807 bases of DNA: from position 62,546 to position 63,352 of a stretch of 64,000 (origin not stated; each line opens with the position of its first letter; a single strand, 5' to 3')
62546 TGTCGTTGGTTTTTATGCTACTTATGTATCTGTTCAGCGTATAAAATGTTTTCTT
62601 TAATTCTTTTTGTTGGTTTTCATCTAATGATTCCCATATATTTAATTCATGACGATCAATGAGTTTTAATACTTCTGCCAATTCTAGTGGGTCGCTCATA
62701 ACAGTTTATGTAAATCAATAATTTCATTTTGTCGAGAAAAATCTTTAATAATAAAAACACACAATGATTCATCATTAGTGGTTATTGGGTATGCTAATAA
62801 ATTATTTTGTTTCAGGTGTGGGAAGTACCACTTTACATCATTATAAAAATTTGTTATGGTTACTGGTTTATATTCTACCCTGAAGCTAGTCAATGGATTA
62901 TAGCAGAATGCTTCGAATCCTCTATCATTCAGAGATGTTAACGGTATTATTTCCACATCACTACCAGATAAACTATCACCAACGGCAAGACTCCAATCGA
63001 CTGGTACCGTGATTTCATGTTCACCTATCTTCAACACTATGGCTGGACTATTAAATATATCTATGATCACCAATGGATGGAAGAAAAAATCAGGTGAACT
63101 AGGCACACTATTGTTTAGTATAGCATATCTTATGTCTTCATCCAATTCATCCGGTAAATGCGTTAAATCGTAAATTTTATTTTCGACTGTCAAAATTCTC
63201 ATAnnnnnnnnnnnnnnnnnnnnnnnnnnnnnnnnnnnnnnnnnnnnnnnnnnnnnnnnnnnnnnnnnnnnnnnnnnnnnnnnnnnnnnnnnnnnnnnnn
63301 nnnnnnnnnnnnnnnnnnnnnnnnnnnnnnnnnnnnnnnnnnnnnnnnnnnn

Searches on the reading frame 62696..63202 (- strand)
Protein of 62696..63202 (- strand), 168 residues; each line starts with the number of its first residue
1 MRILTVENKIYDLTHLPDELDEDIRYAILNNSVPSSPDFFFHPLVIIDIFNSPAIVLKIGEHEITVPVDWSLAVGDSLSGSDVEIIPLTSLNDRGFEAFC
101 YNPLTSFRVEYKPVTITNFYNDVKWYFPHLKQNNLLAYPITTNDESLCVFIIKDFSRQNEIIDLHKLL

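Call 82: find_encoding_contigs(protein=window:62696-63202:-, flank=10000, max_places=3)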
Protein window:62696-63202:- (168 aa): 1 contig read that carries it; 1 place shown.
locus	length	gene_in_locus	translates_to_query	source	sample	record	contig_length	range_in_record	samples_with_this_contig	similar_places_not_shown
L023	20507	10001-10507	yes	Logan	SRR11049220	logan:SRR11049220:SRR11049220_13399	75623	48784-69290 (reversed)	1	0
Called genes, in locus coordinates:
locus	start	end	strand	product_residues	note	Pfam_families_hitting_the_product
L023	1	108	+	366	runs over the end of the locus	PF00154:RecA_N, PF06745:ATPase (weak)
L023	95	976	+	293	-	PF07460:NUMOD3 (weak)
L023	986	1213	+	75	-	-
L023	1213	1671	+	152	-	-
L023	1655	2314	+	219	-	-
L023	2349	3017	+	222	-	PF01501:Glyco_transf_8 (weak)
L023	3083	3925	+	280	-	-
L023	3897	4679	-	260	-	-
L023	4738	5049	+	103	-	-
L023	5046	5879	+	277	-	-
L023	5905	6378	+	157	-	-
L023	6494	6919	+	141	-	PF09424:YqeY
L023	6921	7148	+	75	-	-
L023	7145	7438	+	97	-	-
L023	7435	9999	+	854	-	PF00270:DEAD (weak), PF04851:ResIII, PF00271:Helicase_C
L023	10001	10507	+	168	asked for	-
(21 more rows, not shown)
